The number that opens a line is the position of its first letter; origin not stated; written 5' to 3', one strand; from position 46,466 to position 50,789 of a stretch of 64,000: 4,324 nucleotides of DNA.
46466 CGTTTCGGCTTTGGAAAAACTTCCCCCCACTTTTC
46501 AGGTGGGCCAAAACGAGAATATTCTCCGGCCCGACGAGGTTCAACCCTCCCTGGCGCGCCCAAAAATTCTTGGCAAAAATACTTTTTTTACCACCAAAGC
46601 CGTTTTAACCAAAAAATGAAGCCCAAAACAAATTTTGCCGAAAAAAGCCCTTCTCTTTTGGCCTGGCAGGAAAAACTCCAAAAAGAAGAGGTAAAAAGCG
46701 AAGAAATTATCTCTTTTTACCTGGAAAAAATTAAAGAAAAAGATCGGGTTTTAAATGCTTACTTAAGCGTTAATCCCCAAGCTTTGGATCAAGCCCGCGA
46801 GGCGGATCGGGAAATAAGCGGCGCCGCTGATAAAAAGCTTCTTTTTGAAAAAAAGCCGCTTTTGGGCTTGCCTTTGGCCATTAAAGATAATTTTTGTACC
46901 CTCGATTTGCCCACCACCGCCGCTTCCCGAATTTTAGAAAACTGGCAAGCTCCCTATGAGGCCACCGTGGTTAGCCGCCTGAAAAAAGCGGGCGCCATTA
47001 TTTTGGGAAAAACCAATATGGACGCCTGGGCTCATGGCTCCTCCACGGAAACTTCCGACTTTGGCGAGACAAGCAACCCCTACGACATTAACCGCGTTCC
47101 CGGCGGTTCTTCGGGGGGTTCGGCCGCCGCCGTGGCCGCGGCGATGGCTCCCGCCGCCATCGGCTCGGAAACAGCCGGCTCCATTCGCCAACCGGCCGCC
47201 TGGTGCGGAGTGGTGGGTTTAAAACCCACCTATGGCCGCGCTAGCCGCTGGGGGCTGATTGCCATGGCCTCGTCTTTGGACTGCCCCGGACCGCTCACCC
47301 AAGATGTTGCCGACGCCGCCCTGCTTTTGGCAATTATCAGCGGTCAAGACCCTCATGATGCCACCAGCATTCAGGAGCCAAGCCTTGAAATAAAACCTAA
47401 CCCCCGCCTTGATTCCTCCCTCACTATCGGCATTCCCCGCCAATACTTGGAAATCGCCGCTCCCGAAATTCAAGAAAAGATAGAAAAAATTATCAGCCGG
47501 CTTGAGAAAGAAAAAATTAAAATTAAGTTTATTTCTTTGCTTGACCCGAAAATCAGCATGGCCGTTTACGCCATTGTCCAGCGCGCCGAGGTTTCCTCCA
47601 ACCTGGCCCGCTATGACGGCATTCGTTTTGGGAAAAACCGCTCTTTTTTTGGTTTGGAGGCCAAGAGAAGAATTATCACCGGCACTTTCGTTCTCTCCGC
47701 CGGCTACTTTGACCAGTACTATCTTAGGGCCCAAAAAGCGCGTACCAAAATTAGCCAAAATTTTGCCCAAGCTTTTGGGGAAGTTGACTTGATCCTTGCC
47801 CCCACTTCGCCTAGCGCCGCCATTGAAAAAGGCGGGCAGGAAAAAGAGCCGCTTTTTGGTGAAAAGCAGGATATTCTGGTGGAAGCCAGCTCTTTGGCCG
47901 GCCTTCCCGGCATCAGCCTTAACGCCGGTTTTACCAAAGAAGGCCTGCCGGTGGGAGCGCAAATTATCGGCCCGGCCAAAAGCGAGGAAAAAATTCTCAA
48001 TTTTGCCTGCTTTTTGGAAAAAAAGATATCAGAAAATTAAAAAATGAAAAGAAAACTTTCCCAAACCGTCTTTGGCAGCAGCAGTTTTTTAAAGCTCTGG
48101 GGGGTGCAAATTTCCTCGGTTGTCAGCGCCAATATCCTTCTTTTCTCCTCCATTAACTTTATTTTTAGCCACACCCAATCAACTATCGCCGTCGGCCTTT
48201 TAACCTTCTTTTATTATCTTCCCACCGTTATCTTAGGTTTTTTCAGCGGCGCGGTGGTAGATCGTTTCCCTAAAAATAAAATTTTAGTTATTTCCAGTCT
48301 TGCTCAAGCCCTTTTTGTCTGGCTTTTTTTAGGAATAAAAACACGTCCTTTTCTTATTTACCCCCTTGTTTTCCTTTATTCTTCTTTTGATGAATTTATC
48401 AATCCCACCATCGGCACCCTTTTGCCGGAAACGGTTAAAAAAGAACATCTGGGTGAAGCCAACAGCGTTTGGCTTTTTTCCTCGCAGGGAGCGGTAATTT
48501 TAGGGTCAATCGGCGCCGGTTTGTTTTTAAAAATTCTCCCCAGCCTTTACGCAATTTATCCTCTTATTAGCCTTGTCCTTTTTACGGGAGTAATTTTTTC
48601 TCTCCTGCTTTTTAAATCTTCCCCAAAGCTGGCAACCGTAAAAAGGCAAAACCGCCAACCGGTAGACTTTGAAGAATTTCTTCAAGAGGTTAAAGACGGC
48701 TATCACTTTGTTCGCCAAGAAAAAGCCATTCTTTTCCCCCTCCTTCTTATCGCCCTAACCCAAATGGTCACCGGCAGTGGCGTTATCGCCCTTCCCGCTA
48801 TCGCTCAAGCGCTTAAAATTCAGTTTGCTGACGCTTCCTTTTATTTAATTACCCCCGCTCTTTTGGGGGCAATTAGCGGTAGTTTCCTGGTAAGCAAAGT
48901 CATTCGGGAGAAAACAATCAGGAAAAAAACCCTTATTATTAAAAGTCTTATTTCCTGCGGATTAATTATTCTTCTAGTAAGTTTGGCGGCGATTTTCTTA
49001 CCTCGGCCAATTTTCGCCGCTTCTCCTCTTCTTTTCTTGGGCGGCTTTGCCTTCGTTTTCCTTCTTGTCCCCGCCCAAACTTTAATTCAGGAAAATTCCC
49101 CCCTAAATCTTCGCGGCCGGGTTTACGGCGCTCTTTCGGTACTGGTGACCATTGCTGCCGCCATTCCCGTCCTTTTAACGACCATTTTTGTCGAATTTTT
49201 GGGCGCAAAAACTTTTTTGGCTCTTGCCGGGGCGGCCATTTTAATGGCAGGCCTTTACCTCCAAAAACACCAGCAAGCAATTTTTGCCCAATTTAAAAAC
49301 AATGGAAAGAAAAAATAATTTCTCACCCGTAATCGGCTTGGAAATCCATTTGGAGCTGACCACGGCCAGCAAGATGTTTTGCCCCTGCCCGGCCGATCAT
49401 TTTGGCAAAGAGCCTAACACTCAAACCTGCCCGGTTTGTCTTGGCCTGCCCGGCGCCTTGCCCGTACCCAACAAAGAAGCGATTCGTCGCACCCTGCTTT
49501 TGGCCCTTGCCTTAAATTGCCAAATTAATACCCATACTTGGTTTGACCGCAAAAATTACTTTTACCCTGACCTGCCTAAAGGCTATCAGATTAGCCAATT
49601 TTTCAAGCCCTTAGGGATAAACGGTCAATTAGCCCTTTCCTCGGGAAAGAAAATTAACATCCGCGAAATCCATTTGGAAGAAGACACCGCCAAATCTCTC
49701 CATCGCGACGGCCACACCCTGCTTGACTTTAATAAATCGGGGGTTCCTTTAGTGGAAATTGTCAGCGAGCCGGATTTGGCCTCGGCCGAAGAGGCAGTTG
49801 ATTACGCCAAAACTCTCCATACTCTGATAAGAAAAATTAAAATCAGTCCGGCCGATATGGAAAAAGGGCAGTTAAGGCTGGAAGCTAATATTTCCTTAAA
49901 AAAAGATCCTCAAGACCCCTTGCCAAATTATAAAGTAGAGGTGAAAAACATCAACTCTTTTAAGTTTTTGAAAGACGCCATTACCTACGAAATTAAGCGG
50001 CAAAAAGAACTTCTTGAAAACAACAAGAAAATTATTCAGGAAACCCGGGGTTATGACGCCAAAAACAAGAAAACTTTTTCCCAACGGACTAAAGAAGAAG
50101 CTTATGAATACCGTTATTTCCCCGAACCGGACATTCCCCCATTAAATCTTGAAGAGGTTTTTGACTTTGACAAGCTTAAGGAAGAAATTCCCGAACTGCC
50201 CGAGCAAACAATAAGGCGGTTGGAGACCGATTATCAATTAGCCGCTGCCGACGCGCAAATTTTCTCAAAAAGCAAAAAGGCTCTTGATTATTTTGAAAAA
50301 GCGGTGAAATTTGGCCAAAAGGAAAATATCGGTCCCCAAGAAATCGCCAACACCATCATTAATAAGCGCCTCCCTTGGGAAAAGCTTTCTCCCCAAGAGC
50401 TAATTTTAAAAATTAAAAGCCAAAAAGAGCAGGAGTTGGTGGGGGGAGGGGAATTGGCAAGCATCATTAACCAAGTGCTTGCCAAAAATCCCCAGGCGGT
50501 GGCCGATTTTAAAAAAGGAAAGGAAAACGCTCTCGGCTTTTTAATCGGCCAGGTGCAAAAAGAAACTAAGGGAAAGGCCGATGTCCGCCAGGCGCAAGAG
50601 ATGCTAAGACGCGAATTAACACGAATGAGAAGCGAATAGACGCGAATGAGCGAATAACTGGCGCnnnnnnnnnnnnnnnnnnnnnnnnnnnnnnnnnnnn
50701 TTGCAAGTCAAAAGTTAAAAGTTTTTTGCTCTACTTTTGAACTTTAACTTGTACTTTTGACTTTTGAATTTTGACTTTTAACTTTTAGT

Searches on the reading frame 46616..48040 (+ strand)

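Call 44: search_protein_families(library=pfam, proteins=[window:46616-48040:+], max_evalue=0.001)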
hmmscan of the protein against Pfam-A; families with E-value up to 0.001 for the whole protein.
window:46616-48040:+ (474 aa): 1 family
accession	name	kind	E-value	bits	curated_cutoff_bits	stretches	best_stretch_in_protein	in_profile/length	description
PF01425.27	Amidase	-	3.2e-128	429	27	1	30-461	1-445/445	Amidase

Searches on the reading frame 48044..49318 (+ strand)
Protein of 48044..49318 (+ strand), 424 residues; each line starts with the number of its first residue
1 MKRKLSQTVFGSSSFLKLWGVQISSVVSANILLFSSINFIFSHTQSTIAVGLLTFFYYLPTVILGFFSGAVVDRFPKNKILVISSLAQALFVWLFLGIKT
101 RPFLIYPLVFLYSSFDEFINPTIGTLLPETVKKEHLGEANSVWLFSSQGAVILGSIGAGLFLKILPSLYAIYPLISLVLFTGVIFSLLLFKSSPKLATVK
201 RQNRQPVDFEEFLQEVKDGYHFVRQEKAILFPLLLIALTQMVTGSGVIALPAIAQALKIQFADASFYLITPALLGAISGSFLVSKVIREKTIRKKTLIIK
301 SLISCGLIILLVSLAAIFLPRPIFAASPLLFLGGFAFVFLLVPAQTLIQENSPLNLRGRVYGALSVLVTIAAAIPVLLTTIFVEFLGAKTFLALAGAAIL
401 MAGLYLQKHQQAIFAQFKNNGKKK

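Call 73: search_protein_families(library=pfam, proteins=[window:48044-49318:+], max_evalue=0.00001)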
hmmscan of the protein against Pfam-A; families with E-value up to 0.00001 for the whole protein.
window:48044-49318:+ (424 aa): 2 families
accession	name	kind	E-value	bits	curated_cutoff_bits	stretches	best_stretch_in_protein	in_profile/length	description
PF07690.21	MFS_1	-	3e-30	105.7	33.4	1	25-374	8-345/347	Major Facilitator Superfamily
PF05977.19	MFS_3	-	1.2e-12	47.6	27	1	14-406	11-390/524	Transmembrane secretion effector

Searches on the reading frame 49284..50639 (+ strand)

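Call 73: search_protein_families(library=pfam, proteins=[window:49284-50639:+], max_evalue=0.00001)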
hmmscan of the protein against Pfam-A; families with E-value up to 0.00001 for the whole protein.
window:49284-50639:+ (451 aa): 2 families
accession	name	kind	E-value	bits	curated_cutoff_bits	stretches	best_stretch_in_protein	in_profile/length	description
PF02934.20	GatB_N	-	1.7e-107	359.2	23.4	1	16-291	2-273/277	GatB/GatE catalytic domain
PF02637.23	GatB_Yqey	-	1.7e-15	57.6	27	1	353-445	60-148/148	GatB domain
